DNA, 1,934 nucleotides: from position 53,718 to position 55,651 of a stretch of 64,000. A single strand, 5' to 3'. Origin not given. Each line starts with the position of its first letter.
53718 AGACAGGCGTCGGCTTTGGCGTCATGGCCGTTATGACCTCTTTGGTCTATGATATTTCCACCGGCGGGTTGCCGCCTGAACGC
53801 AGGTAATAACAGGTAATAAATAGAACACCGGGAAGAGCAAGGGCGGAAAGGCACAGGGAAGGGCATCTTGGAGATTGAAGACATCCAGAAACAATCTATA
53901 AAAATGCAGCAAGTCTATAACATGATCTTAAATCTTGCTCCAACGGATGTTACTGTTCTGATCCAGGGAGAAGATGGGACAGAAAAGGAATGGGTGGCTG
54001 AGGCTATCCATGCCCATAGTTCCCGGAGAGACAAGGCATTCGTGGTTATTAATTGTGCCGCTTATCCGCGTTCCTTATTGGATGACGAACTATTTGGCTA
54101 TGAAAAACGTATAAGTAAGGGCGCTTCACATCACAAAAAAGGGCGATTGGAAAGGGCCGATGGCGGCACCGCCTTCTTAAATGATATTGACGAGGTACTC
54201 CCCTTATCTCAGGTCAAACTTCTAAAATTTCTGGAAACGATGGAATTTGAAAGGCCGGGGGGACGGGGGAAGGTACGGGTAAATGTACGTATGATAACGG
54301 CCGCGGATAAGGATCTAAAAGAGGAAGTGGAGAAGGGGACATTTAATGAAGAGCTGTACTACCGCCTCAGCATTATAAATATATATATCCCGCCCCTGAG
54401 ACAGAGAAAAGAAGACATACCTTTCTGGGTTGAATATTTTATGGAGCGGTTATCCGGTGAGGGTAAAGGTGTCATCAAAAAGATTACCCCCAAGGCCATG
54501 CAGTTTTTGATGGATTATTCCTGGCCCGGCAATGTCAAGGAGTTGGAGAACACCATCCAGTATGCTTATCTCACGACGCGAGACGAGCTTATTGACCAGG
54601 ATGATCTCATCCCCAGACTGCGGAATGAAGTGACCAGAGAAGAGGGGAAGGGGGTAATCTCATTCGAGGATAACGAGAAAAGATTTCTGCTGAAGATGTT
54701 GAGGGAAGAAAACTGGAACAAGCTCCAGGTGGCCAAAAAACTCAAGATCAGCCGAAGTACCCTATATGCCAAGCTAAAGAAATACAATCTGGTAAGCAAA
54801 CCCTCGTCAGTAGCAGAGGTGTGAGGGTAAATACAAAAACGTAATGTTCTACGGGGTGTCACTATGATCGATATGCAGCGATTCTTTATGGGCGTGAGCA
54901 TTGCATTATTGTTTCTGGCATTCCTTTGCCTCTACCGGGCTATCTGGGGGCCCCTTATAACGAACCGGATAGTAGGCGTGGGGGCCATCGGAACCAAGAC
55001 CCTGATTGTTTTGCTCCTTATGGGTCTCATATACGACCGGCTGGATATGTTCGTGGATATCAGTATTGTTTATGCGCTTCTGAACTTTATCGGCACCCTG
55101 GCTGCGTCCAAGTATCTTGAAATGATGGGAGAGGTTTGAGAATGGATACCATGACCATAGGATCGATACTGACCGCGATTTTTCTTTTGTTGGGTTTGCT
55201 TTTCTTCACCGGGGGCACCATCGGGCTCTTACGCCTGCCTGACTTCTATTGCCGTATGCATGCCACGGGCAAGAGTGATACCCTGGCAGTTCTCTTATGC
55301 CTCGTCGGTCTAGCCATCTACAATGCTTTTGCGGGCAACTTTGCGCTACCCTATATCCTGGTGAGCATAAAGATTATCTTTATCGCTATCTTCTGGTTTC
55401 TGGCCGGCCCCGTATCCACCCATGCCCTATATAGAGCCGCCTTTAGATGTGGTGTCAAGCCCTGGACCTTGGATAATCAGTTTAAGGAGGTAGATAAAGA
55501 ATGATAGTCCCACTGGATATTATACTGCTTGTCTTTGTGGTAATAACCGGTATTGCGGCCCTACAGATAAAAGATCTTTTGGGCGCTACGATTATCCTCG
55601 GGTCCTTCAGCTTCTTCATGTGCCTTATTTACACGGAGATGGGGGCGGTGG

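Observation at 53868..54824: Catalytically dead sigma54-activator paralogue encoded in the middle of the mrp-type operon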

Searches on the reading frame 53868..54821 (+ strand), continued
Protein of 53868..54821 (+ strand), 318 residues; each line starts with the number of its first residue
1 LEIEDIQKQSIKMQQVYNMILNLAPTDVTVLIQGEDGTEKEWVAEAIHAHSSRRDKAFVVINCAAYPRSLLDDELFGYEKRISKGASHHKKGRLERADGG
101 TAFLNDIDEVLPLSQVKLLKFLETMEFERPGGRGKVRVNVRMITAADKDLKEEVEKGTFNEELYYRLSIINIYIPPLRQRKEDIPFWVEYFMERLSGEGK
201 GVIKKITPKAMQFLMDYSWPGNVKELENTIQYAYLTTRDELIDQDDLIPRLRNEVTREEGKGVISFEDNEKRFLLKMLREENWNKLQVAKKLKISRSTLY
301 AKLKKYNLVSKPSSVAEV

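Call 43: predict_structure(alignment_id=A1)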
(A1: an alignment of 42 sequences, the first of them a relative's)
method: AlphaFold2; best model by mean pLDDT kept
length: 318 residues; sequences in the alignment: 42
mean_pLDDT: 85.0   pTM: 0.69
mean pLDDT of the five models: 85.0, 83.6, 83.0, 81.8, 80.2
residues with pLDDT >= 90: 156; 70-90: 122; 50-70: 32; < 50: 8
segments of 3 or more residues with pLDDT < 50: 261-263, 314-318
pLDDT, mean of each block of 10 residues (from residue 1): 63 80 84 88 91 93 80 89 72 94 94 93 92 88 94 92 93 88 89 85 88 82 86 89 86 65 64 89 91 92 89 49
secondary structure, 60 per line:
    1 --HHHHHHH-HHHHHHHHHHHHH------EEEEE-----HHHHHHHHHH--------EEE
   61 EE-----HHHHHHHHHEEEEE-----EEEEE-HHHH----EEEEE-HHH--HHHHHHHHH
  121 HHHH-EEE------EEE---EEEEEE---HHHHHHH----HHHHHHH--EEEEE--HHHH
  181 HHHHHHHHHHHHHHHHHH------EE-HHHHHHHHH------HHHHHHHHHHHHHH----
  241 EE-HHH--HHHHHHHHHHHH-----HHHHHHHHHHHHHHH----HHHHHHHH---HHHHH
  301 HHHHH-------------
elements in order: H3-9 H11-23 E30-34 H40-49 E58-62 H68-76 E77-81 E87-91 H93-96 E101-105 H112-124 E126-128 E135-137 E141-146 H150-156 H161-167 E170-174 H177-198 H208-216 H223-236 H249-260 H266-280 H285-292 H296-305

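Call 47: fold_search(model_id=the predicted structure, library=pdb)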
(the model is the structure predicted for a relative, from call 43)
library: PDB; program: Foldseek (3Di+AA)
matches with E <= 10: 1630; with E <= 0.001: 1030
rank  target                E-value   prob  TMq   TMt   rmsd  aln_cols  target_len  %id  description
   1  1ojl_E                4.2e-29  1.00  0.70  0.78  14.8       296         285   42  Crystal structure of a sigma54-activator suggests the mechanism for the conformational switch necessary for sigma54 bi (released 2005-05-19)
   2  1ojl_D                2.1e-28  1.00  0.72  0.77  16.0       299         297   42  Crystal structure of a sigma54-activator suggests the mechanism for the conformational switch necessary for sigma54 bi (released 2005-05-19)
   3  5m7n_B                4.0e-28  1.00  0.70  0.53  11.4       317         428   34  Crystal structure of NtrX from Brucella abortus in complex with ATP processed with the CrystalDirect automated mountin (released 2017-01-25)
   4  1ojl_A                6.4e-28  1.00  0.71  0.77  10.5       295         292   42  Crystal structure of a sigma54-activator suggests the mechanism for the conformational switch necessary for sigma54 bi (released 2005-05-19)
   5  5m7o_A                3.6e-27  1.00  0.71  0.51  12.3       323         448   33  Crystal structure of NtrX from Brucella abortus processed with the CrystalDirect automated mounting and cryo-cooling t (released 2017-01-25)
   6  3m0e_A                4.3e-27  1.00  0.69  0.87   2.6       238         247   42  Crystal structure of the ATP-bound state of Walker B mutant of NtrC1 ATPase domain (released 2010-11-03)
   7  5m7p_A                5.5e-27  1.00  0.72  0.52  11.5       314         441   32  Crystal structure of NtrX from Brucella abortus in complex with ADP processed with the CrystalDirect automated mountin (released 2017-01-25)
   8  5m7p_B                7.4e-27  1.00  0.70  0.51  11.2       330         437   32  Crystal structure of NtrX from Brucella abortus in complex with ADP processed with the CrystalDirect automated mountin (released 2017-01-25)
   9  5m7o_B                9.9e-27  1.00  0.70  0.52  10.7       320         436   34  Crystal structure of NtrX from Brucella abortus processed with the CrystalDirect automated mounting and cryo-cooling t (released 2017-01-25)
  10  1ny5_A                1.4e-26  1.00  0.69  0.58   2.4       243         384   42  Crystal structure of sigm54 activator (AAA+ ATPase) in the inactive state (released 2003-11-11)
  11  4lzz_L                6.6e-26  1.00  0.70  0.89   2.4       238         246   42  Nucleotide-induced asymmetry within atpase activator ring drives s54-RNAP interaction and ATP hydrolysis (released 2013-12-04)
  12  1ny6_A                9.5e-26  1.00  0.70  0.90   2.5       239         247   43  Crystal structure of sigm54 activator (AAA+ ATPase) in the active state (released 2003-11-11)
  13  1ojl_B                1.3e-25  1.00  0.71  0.89   2.6       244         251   45  Crystal structure of a sigma54-activator suggests the mechanism for the conformational switch necessary for sigma54 bi (released 2005-05-19)
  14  1ojl_C                1.8e-25  1.00  0.71  0.88   2.8       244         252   45  Crystal structure of a sigma54-activator suggests the mechanism for the conformational switch necessary for sigma54 bi (released 2005-05-19)
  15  6jdi                  1.9e-25  1.00  0.70  0.87   2.4       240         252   40  Central domain of FleQ H287N mutant in complex with ATPgS and Mg (released 2019-11-27)
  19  1ojl_F                6.0e-25  1.00  0.70  0.89   2.5       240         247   44  Crystal structure of a sigma54-activator suggests the mechanism for the conformational switch necessary for sigma54 bi (released 2005-05-19)
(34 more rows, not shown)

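Call 54: search_protein_representatives(alignment_id=A1)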
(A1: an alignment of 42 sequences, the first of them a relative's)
Query: 42 sequences, 314 profile positions. Proteins with E-value up to 0.001 (for the whole library): 212539; up to 1e-10: 163569; up to 1e-30: 90646. The best 150 are listed.
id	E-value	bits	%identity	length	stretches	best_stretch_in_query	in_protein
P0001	3.3e-165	565.0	-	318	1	1-313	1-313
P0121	2.6e-155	532.5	-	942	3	13-247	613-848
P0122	1.4e-147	507.1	-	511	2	8-309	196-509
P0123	3.4e-144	496.0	-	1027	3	15-257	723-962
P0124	8.4e-139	478.3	-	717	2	4-259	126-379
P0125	2.5e-132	457.0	-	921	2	5-309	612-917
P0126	2.0e-131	454.1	-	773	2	10-263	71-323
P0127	1.7e-128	444.4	-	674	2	10-247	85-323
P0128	1.4e-127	441.4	-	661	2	16-248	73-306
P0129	2.9e-125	433.8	-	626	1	9-309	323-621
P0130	4.1e-124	430.0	-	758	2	10-247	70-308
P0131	4.5e-124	429.9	-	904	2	26-250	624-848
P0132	7.3e-120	416.0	-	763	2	10-241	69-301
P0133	1.9e-118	411.4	-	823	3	10-248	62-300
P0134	3.4e-118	410.6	-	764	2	10-248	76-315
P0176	4.7e-100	351.0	-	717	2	9-252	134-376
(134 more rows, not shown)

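Call 61: search_protein_families(library=pfam, proteins=[L007:5241-8000:+, P0176, P0121], max_evalue=0.0001)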
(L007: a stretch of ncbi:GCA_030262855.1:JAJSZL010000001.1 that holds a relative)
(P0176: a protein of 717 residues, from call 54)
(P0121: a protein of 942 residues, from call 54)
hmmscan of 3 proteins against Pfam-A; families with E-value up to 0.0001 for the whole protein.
L007:5241-8000:+ (920 aa): 12 families
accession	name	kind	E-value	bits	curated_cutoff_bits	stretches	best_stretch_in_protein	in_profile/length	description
PF00158.32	Sigma54_activat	-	1.4e-73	246.5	20.2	1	608-775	1-168/168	Sigma-54 interaction domain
PF25601.1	AAA_lid_14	-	9.4e-30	102.7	27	1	780-862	1-82/87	AAA+ ATPase lid domain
PF14532.12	Sigma54_activ_2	-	1.9e-20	74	25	1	609-779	1-138/138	Sigma-54 interaction domain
PF01590.32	GAF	-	5.5e-20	72.7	22.4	1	280-405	1-133/133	GAF domain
PF13185.12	GAF_2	-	3.2e-19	69.9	28.6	1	279-406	2-136/136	GAF domain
PF08448.16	PAS_4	-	6.6e-17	62.2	23.1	1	140-252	1-109/110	PAS fold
PF13426.13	PAS_9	-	5.7e-16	59.1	27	1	145-250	2-103/103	PAS domain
PF13492.12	GAF_3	-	4.8e-15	56.6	27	1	280-407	1-129/129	GAF domain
PF00989.32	PAS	-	2.4e-14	53.7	22.6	1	135-248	2-113/113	PAS fold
PF02954.25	HTH_8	-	4.1e-11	42.9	22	1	868-908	2-42/42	Bacterial regulatory protein, Fis family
PF07728.20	AAA_5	-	1.6e-07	31.8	22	1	632-752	2-125/139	AAA domain (dynein-related subfamily)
PF13188.13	PAS_8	-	9.6e-07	28.9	21.8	1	134-176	1-40/65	PAS domain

P0176 (717 aa): 10 families
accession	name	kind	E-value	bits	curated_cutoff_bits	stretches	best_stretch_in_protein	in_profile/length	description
PF00158.32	Sigma54_activat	-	1.4e-95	318.1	20.2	2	133-296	3-164/168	Sigma-54 interaction domain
PF14532.12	Sigma54_activ_2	-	9.6e-34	117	25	2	133-304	2-138/138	Sigma-54 interaction domain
PF25601.1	AAA_lid_14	-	4e-27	94.3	27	2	567-627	1-61/87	AAA+ ATPase lid domain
PF07728.20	AAA_5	-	1.6e-09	38.3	22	0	421-527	2-106/139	AAA domain (dynein-related subfamily)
PF00004.35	AAA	-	2.8e-07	31.5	21.2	0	157-275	2-110/131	ATPase family associated with various cellular activities (AAA)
PF07724.20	AAA_2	-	6.7e-07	29.9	27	0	419-539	4-127/166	AAA domain (Cdc48 subfamily)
PF00493.29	MCM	-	2.4e-06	27.3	23.3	0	420-532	59-168/224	MCM P-loop domain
PF01078.27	Mg_chelatase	-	7.7e-05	22.6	20.3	0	153-274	22-157/207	Magnesium chelatase, subunit ChlI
PF07726.17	AAA_3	-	7.8e-05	23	27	0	156-274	2-111/131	ATPase family associated with various cellular activities (AAA)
PF13191.12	AAA_16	-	9.3e-05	23.4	32.6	0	134-192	5-63/167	AAA ATPase domain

P0121 (942 aa): 11 families
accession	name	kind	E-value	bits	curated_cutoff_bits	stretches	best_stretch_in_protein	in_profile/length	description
PF00158.32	Sigma54_activat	-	6.4e-155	511.2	20.2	3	607-773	2-167/168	Sigma-54 interaction domain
PF14532.12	Sigma54_activ_2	-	5.8e-59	198.7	25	3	607-778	1-138/138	Sigma-54 interaction domain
PF25601.1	AAA_lid_14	-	3.8e-45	152.1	27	2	779-849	1-71/87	AAA+ ATPase lid domain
PF07728.20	AAA_5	-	2.1e-17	63.9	22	0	630-749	1-123/139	AAA domain (dynein-related subfamily)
PF07724.20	AAA_2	-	1.5e-13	51.6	27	0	55-173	4-130/166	AAA domain (Cdc48 subfamily)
PF00004.35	AAA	-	1.6e-13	51.7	21.2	0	57-185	1-129/131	ATPase family associated with various cellular activities (AAA)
PF01078.27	Mg_chelatase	-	6.2e-09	36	20.3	0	686-732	93-139/207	Magnesium chelatase, subunit ChlI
PF13191.12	AAA_16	-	5.4e-08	33.9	32.6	0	32-91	2-62/167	AAA ATPase domain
PF00493.29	MCM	-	1.8e-07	30.9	23.3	0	377-479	56-151/224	MCM P-loop domain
PF01695.23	IstB_IS21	-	1.4e-06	28.5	24.1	0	609-655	72-119/238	IstB-like ATP binding protein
PF06068.19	TIP49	-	5.7e-06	26.2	23.8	0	24-90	18-86/347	TIP49 P-loop domain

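Call 62: search_protein_families(library=ncbifam, proteins=[window:53868-54821:+], max_evalue=0.00001)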
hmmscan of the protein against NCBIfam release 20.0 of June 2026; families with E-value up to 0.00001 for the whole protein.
window:53868-54821:+ (318 aa): 25 families
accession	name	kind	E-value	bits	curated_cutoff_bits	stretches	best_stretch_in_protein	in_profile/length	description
TIGR01817.1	nifA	equivalog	7.2e-85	285.7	528.85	1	6-253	198-444/534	nif-specific transcriptional activator NifA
TIGR02915.1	PEP_resp_reg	equivalog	1e-79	268.5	502.6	1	6-308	141-444/445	PEP-CTERM-box response regulator transcription factor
NF041552.1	TF_PrdR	equivalog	1.7e-79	267.7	795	1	5-307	268-577/577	sigma-54 dependent transcriptional regulator PrdR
NF007689.0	PRK10365.1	equivalog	2.2e-77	260.7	760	1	9-304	144-440/441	sigma-54-dependent response regulator transcription factor ZraR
NF008469.0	PRK11361.1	equivalog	1.8e-76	257.7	714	1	4-308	143-456/461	acetoacetate metabolism transcriptional regulator AtoC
TIGR01818.1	ntrC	equivalog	2.8e-75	253.9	558.6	1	9-302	139-434/463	nitrogen regulation protein NR(I)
NF041906.1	V4R_TF_MobR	exception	2.2e-70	237.7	999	1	9-306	237-544/544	phenol degradation transcriptional regulator MobR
NF003451.0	PRK05022.1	equivalog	1e-67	229.1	476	1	5-245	191-431/512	nitric oxide reductase transcriptional regulator NorR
NF008085.0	PRK10820.1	equivalog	7.2e-67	226.1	576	1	3-311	203-515/520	transcriptional regulator TyrR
NF038308.1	RNA_repair_RtcR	equivalog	2.5e-66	224.6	650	1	4-307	180-517/530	RNA repair transcriptional activator RtcR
NF050807.1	TransRegFlbDCaul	equivalog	4.1e-66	223.7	750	1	9-306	123-438/454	sigma-54-dependent transcriptional regulator FlbD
NF041946.1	LuxO_transreg_Vib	equivalog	8e-64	216.1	800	1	9-259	138-388/463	quorum-sensing sigma-54 dependent transcriptional regulator LuxO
TIGR02329.1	propionate_PrpR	equivalog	2.1e-63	214.7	499.2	1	2-305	210-526/526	propionate catabolism operon regulatory protein PrpR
NF008485.2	PRK11388.1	equivalog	4.6e-63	213.5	551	1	2-309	330-638/643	dihydroxyacetone kinase operon transcriptional regulator DhaR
TIGR02974.1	phageshock_pspF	equivalog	2e-62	211.3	443.55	1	11-237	6-233/336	phage shock protein operon transcriptional activator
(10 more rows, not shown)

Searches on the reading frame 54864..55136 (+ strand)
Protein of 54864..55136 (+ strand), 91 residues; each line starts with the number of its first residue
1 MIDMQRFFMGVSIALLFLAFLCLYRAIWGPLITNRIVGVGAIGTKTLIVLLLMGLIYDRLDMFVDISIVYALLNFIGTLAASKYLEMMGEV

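Call 5: search_protein_families(library=pfam, proteins=[window:54864-55136:+], max_evalue=0.01)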
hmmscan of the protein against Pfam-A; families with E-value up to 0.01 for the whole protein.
window:54864-55136:+ (91 aa): 1 family
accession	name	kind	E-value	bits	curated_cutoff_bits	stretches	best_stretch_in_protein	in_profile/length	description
PF04066.18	MrpF_PhaF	-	5.8e-14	52.7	23.3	1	34-86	2-53/53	Multiple resistance and pH regulation protein F (MrpF / PhaF)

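Call 62: search_protein_families(library=ncbifam, proteins=[window:54864-55136:+], max_evalue=0.00001)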
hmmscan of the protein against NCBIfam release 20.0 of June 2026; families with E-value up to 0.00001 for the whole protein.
window:54864-55136:+ (91 aa): 11 families
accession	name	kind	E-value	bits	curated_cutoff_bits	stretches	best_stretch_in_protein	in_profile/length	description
NF009244.0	PRK12599.1-3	equivalog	1.9e-18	66.7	90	1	3-91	4-91/92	putative monovalent cation/H+ antiporter subunit F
NF009242.0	PRK12599.1-1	equivalog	5e-18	65.2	89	1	5-86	2-82/86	putative monovalent cation/H+ antiporter subunit F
NF006243.0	PRK08381.1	equivalog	6.1e-14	52.2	79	1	13-89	12-87/89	putative monovalent cation/H+ antiporter subunit F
NF009250.0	PRK12604.1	equivalog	8.2e-13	48.7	100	1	12-86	7-81/84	putative monovalent cation/H+ antiporter subunit F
NF009249.0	PRK12603.1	equivalog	2.9e-12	46.8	81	1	11-85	6-80/90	putative monovalent cation/H+ antiporter subunit F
NF009248.0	PRK12600.1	equivalog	9.2e-11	41.8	97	1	11-87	8-84/94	Na(+)/H(+) antiporter subunit F1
NF009247.0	PRK12599.1-6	equivalog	1.3e-10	41.6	100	1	10-86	8-84/89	putative monovalent cation/H+ antiporter subunit F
NF004812.0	PRK06161.1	equivalog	2.7e-10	40.6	93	1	10-90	10-89/92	K+/H+ antiporter subunit F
NF009246.0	PRK12599.1-5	equivalog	1.1e-08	35.7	92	1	19-86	14-80/83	putative monovalent cation/H+ antiporter subunit F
NF009243.0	PRK12599.1-2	equivalog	1.2e-07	32.3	95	1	12-86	11-85/91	putative monovalent cation/H+ antiporter subunit F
NF009300.0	PRK12657.1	equivalog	5.5e-07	29.8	103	1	7-86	8-87/100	putative monovalent cation/H+ antiporter subunit F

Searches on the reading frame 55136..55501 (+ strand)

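Call 5: search_protein_families(library=pfam, proteins=[window:55136-55501:+], max_evalue=0.01)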
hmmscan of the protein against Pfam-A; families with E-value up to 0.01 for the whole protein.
window:55136-55501:+ (122 aa): 1 family
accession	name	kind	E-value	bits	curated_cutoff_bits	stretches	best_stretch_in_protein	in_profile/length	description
PF03334.19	PhaG_MnhG_YufB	-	2.6e-24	85.7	23.4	1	16-102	1-79/80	Na+/H+ antiporter subunit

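Call 62: search_protein_families(library=ncbifam, proteins=[window:55136-55501:+], max_evalue=0.00001)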
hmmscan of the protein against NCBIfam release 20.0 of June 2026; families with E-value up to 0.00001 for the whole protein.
window:55136-55501:+ (122 aa): 13 families
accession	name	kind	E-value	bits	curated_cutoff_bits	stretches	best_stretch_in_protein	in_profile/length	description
NF009314.0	PRK12674.1-2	subfamily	1.5e-26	92.4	102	1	6-114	1-101/116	Na+/H+ antiporter subunit G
TIGR01300.1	CPA3_mnhG_phaG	equivalog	1.4e-22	79.8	63.1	1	15-111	1-91/97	monovalent cation/H(+) antiporter subunit G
NF009236.0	PRK12586.1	equivalog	2.3e-21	76.1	156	1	5-108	4-101/145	Na+/H+ antiporter subunit G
NF009316.0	PRK12674.1-5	equivalog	8.1e-18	64.4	122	1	8-107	4-97/121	Na+/H+ antiporter subunit G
NF009320.0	PRK12675.1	equivalog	8.5e-17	61.6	128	1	12-111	2-94/104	putative monovalent cation/H+ antiporter subunit G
NF009313.0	PRK12674.1-1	equivalog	2.5e-16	59.8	151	1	9-105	5-95/140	Na+/H+ antiporter subunit G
NF009237.0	PRK12587.1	equivalog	4.4e-16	58.9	158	1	10-121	7-111/118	Na+/H+ antiporter subunit G1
NF009312.0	PRK12672.1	subfamily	1.3e-15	57.6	122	1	11-110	5-106/122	putative monovalent cation/H+ antiporter subunit G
NF009235.0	PRK12585.1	equivalog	2.7e-13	49.6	273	1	9-118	5-109/197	putative monovalent cation/H+ antiporter subunit G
NF009311.0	PRK12670.1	equivalog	2.8e-13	49.6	116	1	11-102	4-87/99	putative monovalent cation/H+ antiporter subunit G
NF009317.0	PRK12674.2-1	equivalog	8.2e-13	48.5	107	1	13-103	7-89/105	Na+/H+ antiporter subunit G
NF009238.0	PRK12592.1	equivalog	4.1e-08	33.3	170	1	6-107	4-105/126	putative monovalent cation/H+ antiporter subunit G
NF009315.0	PRK12674.1-4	equivalog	1.5e-07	31.7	130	1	10-103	12-99/121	Na+/H+ antiporter subunit G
